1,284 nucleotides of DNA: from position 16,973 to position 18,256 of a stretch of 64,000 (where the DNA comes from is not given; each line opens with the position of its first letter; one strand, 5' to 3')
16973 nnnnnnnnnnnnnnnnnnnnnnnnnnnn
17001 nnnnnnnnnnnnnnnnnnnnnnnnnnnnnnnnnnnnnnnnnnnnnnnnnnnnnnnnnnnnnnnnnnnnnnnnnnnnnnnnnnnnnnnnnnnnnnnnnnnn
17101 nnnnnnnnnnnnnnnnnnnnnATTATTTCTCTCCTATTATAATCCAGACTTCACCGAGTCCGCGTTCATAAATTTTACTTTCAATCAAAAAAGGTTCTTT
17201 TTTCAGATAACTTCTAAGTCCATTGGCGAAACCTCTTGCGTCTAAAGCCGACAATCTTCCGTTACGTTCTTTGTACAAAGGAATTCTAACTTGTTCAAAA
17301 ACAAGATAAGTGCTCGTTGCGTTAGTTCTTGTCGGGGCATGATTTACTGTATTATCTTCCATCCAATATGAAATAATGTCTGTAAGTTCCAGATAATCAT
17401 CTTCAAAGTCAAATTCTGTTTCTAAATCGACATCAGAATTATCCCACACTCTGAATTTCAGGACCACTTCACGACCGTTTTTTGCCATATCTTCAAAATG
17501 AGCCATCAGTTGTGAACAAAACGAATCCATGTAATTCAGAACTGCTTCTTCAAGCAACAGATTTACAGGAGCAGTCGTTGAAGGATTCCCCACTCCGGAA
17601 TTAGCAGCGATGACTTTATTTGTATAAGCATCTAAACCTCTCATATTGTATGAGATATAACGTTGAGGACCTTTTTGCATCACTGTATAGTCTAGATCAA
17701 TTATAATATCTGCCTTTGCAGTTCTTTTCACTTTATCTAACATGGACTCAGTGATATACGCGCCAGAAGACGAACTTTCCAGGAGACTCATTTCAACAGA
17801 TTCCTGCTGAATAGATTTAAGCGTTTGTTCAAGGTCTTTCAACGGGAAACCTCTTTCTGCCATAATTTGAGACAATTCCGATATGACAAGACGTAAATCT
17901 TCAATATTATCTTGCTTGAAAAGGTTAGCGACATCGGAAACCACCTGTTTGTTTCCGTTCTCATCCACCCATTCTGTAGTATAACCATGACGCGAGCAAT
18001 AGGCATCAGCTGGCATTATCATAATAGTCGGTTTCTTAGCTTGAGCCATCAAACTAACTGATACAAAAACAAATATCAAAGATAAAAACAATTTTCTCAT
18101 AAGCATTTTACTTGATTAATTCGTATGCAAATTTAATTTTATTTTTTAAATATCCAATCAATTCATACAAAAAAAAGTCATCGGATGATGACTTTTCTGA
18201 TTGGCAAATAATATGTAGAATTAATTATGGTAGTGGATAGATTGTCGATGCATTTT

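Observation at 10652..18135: Six back-to-back signal-peptide proteins of unknown function, apparently co-transcribed with a PMCA-type Ca2+ ATPase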

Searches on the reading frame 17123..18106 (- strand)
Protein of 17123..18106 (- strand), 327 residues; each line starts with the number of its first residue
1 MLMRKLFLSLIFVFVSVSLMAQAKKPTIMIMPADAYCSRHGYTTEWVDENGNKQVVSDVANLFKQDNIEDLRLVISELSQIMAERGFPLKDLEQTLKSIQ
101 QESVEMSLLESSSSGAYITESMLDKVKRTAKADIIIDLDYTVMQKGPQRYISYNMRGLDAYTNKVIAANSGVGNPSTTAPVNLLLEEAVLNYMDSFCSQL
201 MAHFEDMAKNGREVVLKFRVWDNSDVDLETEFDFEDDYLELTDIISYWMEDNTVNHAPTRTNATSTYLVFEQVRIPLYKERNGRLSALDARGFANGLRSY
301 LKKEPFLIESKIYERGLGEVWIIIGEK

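Call 3: search_protein_families(library=pfam, proteins=[window:17123-18106:-], max_evalue=1)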
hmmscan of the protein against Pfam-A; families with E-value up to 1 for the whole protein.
window:17123-18106:- (327 aa): 3 families
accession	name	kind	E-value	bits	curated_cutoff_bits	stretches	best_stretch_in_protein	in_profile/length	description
PF19672.4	DUF6175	-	4.2e-101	338.4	23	1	24-325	1-293/293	Family of unknown function (DUF6175)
PF07313.18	AmiA-like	-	0.0091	15.9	27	1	35-118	69-149/202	N-acetylmuramoyl-L-alanine amidase-like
PF03891.20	DUF333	-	0.18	12.6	25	1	32-54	5-26/47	Domain of unknown function (DUF333)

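Call 4: search_protein_families(library=ncbifam, proteins=[window:17123-18106:-], max_evalue=1)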
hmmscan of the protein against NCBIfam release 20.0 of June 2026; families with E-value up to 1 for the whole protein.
window:17123-18106:- (327 aa): 1 family
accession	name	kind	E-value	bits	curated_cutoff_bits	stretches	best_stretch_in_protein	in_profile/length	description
NF047649.1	MTase_UXPK_star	exception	0.14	11.1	460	1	116-182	11-76/283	methyltransferase/UXPK-star double selenoprotein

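Call 9: find_encoding_contigs(protein=window:17123-18106:-, flank=10000, max_places=6)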
Protein window:17123-18106:- (327 aa): no gene with exactly this product is on record in the collection.

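Call 11: find_homologous_proteins(query=window:17123-18106:-, max_evalue=0.001)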
Query window:17123-18106:- (327 aa): 5861 proteins with E <= 0.001 among 7631 candidates; the best 120 are listed.
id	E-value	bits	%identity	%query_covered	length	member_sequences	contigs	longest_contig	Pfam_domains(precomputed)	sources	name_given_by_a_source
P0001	1.5e-211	719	99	100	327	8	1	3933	PF19672.5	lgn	-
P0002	9.2e-199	677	91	100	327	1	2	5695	PF19672.5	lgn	-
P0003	1.3e-198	677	91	100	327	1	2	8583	PF19672.5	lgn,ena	-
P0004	3.6e-198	675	91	100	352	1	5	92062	PF19672.5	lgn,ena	-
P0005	3.8e-198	675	91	99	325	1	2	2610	PF19672.5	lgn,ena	-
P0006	5.2e-198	675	91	99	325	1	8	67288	PF19672.5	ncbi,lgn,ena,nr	ncbi:MAG: hypothetical protein IKM23_02330 [Bacteroidales bacterium]|nr:hypothetical protein [Bacter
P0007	1.4e-197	673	90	99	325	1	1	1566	PF19672.5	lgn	-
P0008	1.9e-197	673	90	99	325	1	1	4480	PF19672.5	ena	-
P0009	1.9e-197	673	90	99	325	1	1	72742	PF19672.5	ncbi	-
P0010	2.2e-197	673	90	100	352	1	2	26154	PF19672.5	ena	-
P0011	5.3e-197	671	90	99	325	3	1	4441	PF19672.5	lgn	-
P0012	8.2e-197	671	91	99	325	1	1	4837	PF19672.5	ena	-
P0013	1.1e-196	670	90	99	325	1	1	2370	PF19672.5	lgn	-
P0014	1.1e-196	670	90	99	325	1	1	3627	PF19672.5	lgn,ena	-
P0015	1.6e-196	670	90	99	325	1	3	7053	PF19672.5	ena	-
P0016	2.0e-196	669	90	99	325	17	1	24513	PF19672.5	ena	-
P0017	7.5e-196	668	90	99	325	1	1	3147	PF19672.5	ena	-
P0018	1.6e-195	666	90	99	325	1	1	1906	PF19672.5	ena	-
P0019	4.9e-195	665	90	99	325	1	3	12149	PF19672.5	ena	-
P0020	4.0e-194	662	89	99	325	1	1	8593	PF19672.5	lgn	-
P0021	8.3e-194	661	89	99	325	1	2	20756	PF19672.5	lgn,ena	-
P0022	1.0e-193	661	89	99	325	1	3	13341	PF19672.5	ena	-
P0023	1.4e-193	660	89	99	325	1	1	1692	PF19672.5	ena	-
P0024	2.0e-193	660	89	99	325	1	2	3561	PF19672.5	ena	-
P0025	7.4e-192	654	88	99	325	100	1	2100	PF19672.5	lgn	-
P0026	1.5e-191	653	88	99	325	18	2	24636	PF19672.5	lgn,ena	-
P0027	1.7e-191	653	89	99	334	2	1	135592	PF19672.5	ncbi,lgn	-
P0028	3.0e-191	652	90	97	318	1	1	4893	PF19672.5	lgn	-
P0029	1.0e-189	647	86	99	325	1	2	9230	PF19672.5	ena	-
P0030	1.1e-189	647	88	99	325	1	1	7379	PF19672.5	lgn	-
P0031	1.5e-189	647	87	99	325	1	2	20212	PF19672.5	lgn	-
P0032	3.1e-189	646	86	99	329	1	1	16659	PF19672.5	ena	-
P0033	3.2e-189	646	88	99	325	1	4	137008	PF19672.5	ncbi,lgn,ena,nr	ncbi:MAG: hypothetical protein IJZ87_08910 [Bacteroidales bacterium]|nr:hypothetical protein [Bacter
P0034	4.7e-189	645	86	99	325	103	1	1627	PF19672.5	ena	-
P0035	5.8e-189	645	85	99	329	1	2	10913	PF19672.5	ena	-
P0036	8.8e-189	644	86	99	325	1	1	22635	PF19672.5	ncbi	-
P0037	1.0e-188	644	85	99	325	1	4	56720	PF19672.5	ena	-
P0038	4.1e-188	642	86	99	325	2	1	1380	PF19672.5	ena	-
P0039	5.3e-188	642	85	99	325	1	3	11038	PF19672.5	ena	-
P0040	7.5e-188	641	86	99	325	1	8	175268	PF19672.5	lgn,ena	-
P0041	1.0e-187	641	86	99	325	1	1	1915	PF19672.5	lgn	-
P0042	1.3e-187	641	86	99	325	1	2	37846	PF19672.5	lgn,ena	-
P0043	2.5e-187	640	87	99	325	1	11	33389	PF19672.5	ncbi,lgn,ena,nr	ncbi:MAG: hypothetical protein IKW51_10015 [Bacteroidales bacterium]|nr:hypothetical protein [Bacter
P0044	4.7e-187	639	86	99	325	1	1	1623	PF19672.5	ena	-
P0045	5.2e-187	639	84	99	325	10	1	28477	PF19672.5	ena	-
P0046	6.8e-187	638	87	99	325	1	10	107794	PF19672.5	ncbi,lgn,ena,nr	ncbi:MAG: hypothetical protein IKY27_08380 [Bacteroidales bacterium]|nr:hypothetical protein [Bacter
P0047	8.9e-187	638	86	99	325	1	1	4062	PF19672.5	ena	-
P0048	9.4e-186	634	84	99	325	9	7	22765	PF19672.5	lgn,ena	-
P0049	2.6e-185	633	88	95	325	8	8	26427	PF19672.5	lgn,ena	-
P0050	5.3e-185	632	83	99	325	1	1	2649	PF19672.5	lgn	-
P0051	7.1e-185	632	84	99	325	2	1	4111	PF19672.5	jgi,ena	-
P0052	1.1e-184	631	84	99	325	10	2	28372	PF19672.5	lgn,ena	-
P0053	1.3e-184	631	83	100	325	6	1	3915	PF19672.5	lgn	-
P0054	1.2e-183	628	83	99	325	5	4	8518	PF19672.5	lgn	-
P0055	5.7e-183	625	85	99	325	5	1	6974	PF19672.5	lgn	-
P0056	8.1e-182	621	82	99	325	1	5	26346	PF19672.5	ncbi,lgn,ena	-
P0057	1.1e-181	621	82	99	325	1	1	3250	PF19672.5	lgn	-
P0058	1.6e-181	621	82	99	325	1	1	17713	PF19672.5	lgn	-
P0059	2.3e-181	620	84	95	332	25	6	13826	PF19672.5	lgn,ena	-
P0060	2.9e-181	620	82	99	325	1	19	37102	PF19672.5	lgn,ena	-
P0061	2.9e-181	620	82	99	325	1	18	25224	PF19672.5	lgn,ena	-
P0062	4.0e-181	619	82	99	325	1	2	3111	PF19672.5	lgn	-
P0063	5.5e-181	619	82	99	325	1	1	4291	PF19672.5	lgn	-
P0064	7.5e-181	618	82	99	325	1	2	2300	PF19672.5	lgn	-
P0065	2.2e-180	617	84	99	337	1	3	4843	PF19672.5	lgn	-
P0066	2.3e-180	617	82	99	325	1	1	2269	PF19672.5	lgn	-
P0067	5.1e-180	616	82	99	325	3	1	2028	PF19672.5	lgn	-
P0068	1.3e-178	611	83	97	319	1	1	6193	PF19672.5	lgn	-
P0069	5.5e-175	599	80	98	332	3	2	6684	PF19672.5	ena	-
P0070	5.6e-175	599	81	98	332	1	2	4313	PF19672.5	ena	-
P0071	1.5e-174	598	80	100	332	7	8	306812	PF19672.5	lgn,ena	-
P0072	1.6e-174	598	80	100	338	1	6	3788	PF19672.5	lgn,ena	-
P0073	5.8e-174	596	80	100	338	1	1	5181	PF19672.5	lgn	-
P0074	8.9e-174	595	81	97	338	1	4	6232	PF19672.5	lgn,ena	-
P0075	3.7e-173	593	79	100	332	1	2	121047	PF19672.5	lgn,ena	-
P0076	3.8e-172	590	79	100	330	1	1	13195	PF19672.5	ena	-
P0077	3.9e-172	590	79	100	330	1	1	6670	PF19672.5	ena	-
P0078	5.6e-172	589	83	94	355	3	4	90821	PF19672.5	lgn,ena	-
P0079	7.7e-172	589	78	100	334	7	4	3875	PF19672.5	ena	-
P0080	1.4e-171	588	82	95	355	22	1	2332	PF19672.5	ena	-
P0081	1.9e-171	587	79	98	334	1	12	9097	PF19672.5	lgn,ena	-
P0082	4.2e-169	580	82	94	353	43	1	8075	PF19672.5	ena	-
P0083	6.6e-168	576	81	94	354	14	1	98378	PF19672.5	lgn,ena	-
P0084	7.4e-168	576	79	97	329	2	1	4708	PF19672.5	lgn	-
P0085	3.0e-166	570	79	95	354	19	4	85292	PF19672.5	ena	-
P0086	3.8e-166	570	81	94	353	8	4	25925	PF19672.5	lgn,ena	-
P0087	1.8e-157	542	70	99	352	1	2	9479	PF19672.5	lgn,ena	-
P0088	2.5e-155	535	75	97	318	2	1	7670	PF19672.5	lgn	-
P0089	4.8e-152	524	85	84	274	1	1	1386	PF19672.5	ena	-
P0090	2.6e-151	521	72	99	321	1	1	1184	PF19672.5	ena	-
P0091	7.8e-136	470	94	68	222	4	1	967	PF19672.5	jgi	jgi:hypothetical protein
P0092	1.4e-128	447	62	99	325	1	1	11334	PF19672.5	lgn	-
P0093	2.5e-128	446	62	99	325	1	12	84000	PF19672.5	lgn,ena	-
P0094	2.6e-128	446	62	99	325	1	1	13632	PF19672.5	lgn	-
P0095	2.7e-128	446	62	99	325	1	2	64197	PF19672.5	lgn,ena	-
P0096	3.0e-128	446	62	99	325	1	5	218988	PF19672.5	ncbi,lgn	-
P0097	3.5e-128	445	62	99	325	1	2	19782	PF19672.5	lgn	-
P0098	3.7e-128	445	62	99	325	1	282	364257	PF19672.5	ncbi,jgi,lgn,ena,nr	ncbi:MAG TPA: DUF6175 family protein [Bacteroidetes bacterium]|nr:DUF6175 family protein [Candidatus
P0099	3.9e-128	445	62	99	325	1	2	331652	PF19672.5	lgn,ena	-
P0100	3.9e-128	445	62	99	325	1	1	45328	PF19672.5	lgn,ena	-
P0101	4.5e-128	445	62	99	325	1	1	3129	PF19672.5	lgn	-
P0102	4.9e-128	445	62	99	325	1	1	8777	PF19672.5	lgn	-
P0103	5.1e-128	445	62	99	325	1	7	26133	PF19672.5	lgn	-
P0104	5.6e-128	445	62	99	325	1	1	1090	PF19672.5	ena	-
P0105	8.2e-128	444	64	96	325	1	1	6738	PF19672.5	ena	-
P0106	1.0e-127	444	62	99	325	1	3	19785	PF19672.5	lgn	-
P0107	1.2e-127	444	62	99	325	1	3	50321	PF19672.5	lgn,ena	-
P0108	1.3e-127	444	62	99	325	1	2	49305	PF19672.5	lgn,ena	-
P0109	3.1e-127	442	62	99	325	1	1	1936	PF19672.5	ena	-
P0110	6.1e-127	441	64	96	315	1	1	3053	PF19672.5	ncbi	-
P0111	1.9e-126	440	63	96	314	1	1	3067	PF19672.5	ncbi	-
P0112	2.6e-124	433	86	68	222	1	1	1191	PF19672.5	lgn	-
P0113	2.8e-124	433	62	99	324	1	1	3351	PF19672.5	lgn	-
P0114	1.2e-120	421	64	91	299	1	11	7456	PF19672.5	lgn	-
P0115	2.2e-120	420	58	99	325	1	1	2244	PF19672.5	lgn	-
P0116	7.0e-118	412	57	99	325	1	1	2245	PF19672.5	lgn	-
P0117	2.9e-116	406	58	99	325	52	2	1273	PF19672.5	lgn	-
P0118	9.2e-116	405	57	99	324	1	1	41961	PF19672.5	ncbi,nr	ncbi:DUF6175 family protein [Bacteroidales bacterium OttesenSCG-928-K03]|nr:DUF6175 family protein [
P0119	7.5e-115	402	57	96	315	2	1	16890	PF19672.5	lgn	-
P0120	9.4e-115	401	59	94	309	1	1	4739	PF19672.5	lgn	-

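Call 13: find_related_loci(query=A1, collection=genome_contigs, flank=10000)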
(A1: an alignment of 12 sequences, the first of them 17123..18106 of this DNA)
Query A1 (327 aa) in genome_contigs; peptide patterns used: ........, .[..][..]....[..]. (x = any residue, [..] = any of these).
293 stretches matched a pattern; 213 encode a relative of the query (tblastn E <= 1e-3); the best 80 are kept; 80 distinct loci.
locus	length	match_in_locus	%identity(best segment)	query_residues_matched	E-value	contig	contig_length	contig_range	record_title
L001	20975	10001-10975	89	3-327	0e+0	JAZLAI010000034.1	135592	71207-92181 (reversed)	MAG: Bacteroidales bacterium isolate T1900045079_TC20190073.MAGScoT_cleanbin_000008 SGB_4647_k141_144811, whole genome s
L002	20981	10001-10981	87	1-327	0e+0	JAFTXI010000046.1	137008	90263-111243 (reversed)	MAG: Bacteroidales bacterium isolate RGIG4235 Roe_deer_Colon-4__c2867, whole genome shotgun sequence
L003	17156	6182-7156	87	3-327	0e+0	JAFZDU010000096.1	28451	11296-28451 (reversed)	MAG: Bacteroidales bacterium isolate RGIG7675 Water_buffalos_Rectum-1__c748407, whole genome shotgun sequence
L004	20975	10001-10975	90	3-327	0e+0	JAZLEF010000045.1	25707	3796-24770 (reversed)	MAG: Bacteroidales bacterium isolate T1900045022_TC20190015.MAGScoT_cleanbin_000022 SGB_4411_k141_901247, whole genome s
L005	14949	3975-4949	85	3-327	0e+0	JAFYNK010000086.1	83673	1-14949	MAG: Bacteroidales bacterium isolate RGIG7249 Water_buffalos_Cecum-3__c781069, whole genome shotgun sequence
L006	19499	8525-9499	85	3-327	0e+0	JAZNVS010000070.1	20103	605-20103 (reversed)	MAG: Bacteroidales bacterium isolate T1900044788_TS20190254.MAGScoT_cleanbin_000018 SGB_2626_k141_2065396, whole genome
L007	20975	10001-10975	88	3-327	0e+0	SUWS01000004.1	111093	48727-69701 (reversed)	MAG: Lentimicrobiaceae bacterium isolate SIG104 NODE_839_length_111093_cov_14.123795, whole genome shotgun sequence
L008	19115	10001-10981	85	1-327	0e+0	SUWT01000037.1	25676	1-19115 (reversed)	MAG: Lentimicrobiaceae bacterium isolate SIG105 NODE_9423_length_25676_cov_3.093311, whole genome shotgun sequence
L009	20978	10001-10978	87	2-327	0e+0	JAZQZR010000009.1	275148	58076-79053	MAG: Bacteroidales bacterium isolate T1900045151_TC20190145.MAGScoT_cleanbin_000002 SGB_4962_k141_2426352, whole genome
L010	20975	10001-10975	85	3-327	0e+0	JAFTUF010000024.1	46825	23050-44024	MAG: Bacteroidales bacterium isolate RGIG4154 Roe_deer_Colon-1__c128976, whole genome shotgun sequence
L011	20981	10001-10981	89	1-327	0e+0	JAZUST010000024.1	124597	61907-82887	MAG: Bacteroidales bacterium isolate T1900044842_TS20190308.MAGScoT_cleanbin_000012 SGB_2950_k141_1652368, whole genome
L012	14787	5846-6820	84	3-327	0e+0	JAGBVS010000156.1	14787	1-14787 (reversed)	MAG: Bacteroidales bacterium isolate RGIG9490 Yak_Cecum-5__c575568, whole genome shotgun sequence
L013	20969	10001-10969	83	5-327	3e-177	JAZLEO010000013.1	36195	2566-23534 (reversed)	MAG: Bacteroidales bacterium isolate T1900045013_TC20190006.MAGScoT_cleanbin_000023 SGB_4388_k141_789451, whole genome s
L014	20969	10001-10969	81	5-327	7e-176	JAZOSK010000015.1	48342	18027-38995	MAG: Bacteroidales bacterium isolate T1900045543_YK20190237.MAGScoT_cleanbin_000045 SGB_7838_k141_3813945, whole genome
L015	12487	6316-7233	82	22-327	7e-166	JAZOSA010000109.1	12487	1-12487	MAG: Bacteroidales bacterium isolate T1900045549_YK20190243.MAGScoT_cleanbin_000011 SGB_7860_k141_1942408, whole genome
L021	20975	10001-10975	57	3-327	1e-121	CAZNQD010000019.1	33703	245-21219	MAG TPA_asm: uncultured Bacteroidales bacterium isolate SRP263991_co2_408 genome assembly, contig: NODE_1229_length_3370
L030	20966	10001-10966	54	3-326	5e-114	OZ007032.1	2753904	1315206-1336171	MAG: uncultured Alistipes sp. isolate metabat2_pooled_hifiasm.969 MAG genome assembly, chromosome: 1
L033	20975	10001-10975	51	1-327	3e-112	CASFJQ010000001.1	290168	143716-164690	uncultured Parabacteroides sp. isolate T20_L4_324324_idba_bin.13 genome assembly, contig: T20_L4_324324_idba_bin.13.fa_s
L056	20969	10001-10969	52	3-327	3e-107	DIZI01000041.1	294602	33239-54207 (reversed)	MAG TPA_asm: Paludibacter sp. UBA6032 UBA6032_contig_38, whole genome shotgun sequence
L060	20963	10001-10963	51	3-327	2e-106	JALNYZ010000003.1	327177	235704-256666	MAG: Prolixibacteraceae bacterium isolate SO_2017_GW1 bin 3 NODE_245_length_327177_cov_7.106592_OW334_2017, whole genome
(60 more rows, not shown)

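Call 20: search_protein_families(library=pfam, proteins=[L060:7777-9423:+, L060:9442-9951:+, L060:10984-12054:+, L060:12064-13356:+, L060:13577-14179:+, L030:11463-13397:+, L060:14306-16933:+, L021:12613-13152:+, L021:14302-15201:+, L030:9504-9974:+], max_evalue=1)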
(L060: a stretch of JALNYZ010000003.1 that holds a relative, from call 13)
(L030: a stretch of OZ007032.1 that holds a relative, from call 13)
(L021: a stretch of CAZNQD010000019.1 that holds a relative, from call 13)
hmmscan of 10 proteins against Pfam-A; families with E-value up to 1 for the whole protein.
L060:7777-9423:+ (548 aa): 1 family
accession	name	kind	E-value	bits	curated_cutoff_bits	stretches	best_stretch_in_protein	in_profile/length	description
PF02590.22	SPOUT_MTase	-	0.11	12.9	27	1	24-80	82-137/154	Predicted SPOUT methyltransferase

L060:9442-9951:+ (169 aa): 2 families
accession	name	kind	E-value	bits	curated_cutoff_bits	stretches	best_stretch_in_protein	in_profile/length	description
PF24406.1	nSTAND_NTPase4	-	0.16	12.5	27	1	144-165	20-41/58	Novel STAND NTPase 4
PF06210.16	DUF1003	-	0.19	12.4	27.4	1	5-39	41-75/103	Protein of unknown function (DUF1003)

L060:10984-12054:+ (356 aa): 0 families

L060:12064-13356:+ (430 aa): 4 families
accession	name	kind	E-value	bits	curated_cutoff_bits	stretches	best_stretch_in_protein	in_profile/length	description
PF21408.2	MTR4-like_stalk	-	0.034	14.8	24.2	1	146-198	8-58/64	Exosome RNA helicase MTR4-like, stalk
PF21602.3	GldM_3rd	-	0.075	13.8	25.2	0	85-105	3-23/82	GldM third domain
PF13864.11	Enkurin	-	0.22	12.4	23.6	0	145-197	31-83/92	Calmodulin-binding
PF05256.17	UPF0223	-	0.47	11.3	25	0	69-116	16-63/86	Uncharacterised protein family (UPF0223)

L060:13577-14179:+ (200 aa): 3 families
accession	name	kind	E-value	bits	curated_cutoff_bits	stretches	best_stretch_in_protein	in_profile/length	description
PF03185.20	CaKB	-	0.061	13.4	25.1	1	131-166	118-153/195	Calcium-activated potassium channel, beta subunit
PF11419.13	DUF3194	-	0.16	12.8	21.5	1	141-186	10-56/83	Protein of unknown function (DUF3194)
PF02169.21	LPP20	-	0.47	11.4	25.9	1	68-137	19-78/97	LPP20 lipoprotein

L030:11463-13397:+ (644 aa): 8 families
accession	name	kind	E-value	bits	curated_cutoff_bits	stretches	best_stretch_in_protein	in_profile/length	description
PF13620.12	CarboxypepD_reg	-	1.4e-15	57.8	32.3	1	319-395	1-81/82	Carboxypeptidase regulatory-like domain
PF13385.13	Laminin_G_3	-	3.1e-14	53.8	27.6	1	488-637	5-151/151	Concanavalin A-like lectin/glucanases superfamily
PF13715.12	CarbopepD_reg_2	-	6.4e-09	36.2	32.2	1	320-398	1-79/88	CarboxypepD_reg-like domain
PF17210.9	SdrD_B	-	0.00014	22.4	29.7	1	345-392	40-86/112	SdrD B-like domain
PF17802.7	SpaA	-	0.0014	19.2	23.1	1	326-384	9-77/91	Prealbumin-like fold domain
PF09430.16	EMC7_beta-sandw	-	0.0019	18.8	26.6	1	346-401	22-77/122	ER membrane protein complex subunit 7, beta-sandwich domain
PF08308.17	PEGA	-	0.051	13.9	20.8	1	359-393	31-65/71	PEGA domain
PF12985.13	DUF3869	-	0.26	12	24.5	1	320-380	8-65/85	Domain of unknown function (DUF3869)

L060:14306-16933:+ (875 aa): 1 family
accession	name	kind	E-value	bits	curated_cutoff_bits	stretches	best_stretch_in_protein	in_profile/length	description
PF04398.17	DUF538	-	0.043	14.7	25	1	823-858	64-99/112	Protein of unknown function, DUF538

L021:12613-13152:+ (179 aa): 2 families
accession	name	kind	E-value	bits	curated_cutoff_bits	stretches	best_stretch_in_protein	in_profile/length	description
PF24558.1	DUF7604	-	0.02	15.7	25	1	37-126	18-107/147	Domain of unknown function (DUF7604)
PF22933.1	ComC_SSD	-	0.054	13.6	24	1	98-153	14-70/222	ComC, supersandwich domain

L021:14302-15201:+ (299 aa): 0 families

L030:9504-9974:+ (156 aa): 0 families

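Call 27: predict_structure(alignment_id=A2)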
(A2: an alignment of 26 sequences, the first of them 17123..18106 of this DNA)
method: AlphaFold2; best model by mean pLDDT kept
length: 327 residues; sequences in the alignment: 26
mean_pLDDT: 81.0   pTM: 0.72
mean pLDDT of the five models: 81.0, 77.9, 74.9, 73.1, 72.2
residues with pLDDT >= 90: 48; 70-90: 237; 50-70: 30; < 50: 12
segments of 3 or more residues with pLDDT < 50: 16-22, 110-114
pLDDT, mean of each block of 10 residues (from residue 1): 64 55 73 88 80 80 71 88 89 85 62 56 79 89 86 90 87 84 83 87 85 88 81 88 90 82 84 84 79 89 85 78 78
secondary structure, 60 per line:
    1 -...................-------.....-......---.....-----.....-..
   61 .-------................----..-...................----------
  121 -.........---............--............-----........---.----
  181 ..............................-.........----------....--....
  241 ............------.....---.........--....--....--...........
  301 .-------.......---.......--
elements in order: H2-20 E28-32 H34-39 E43-47 E53-57 H69-84 H92-110 H122-130 E134-145 E148-159 E165-172 H181-210 E212-220 E231-234 E237-240 H241-252 E259-263 E267-275 E278-281 E284-287 H290-301 E309-315 E319-325
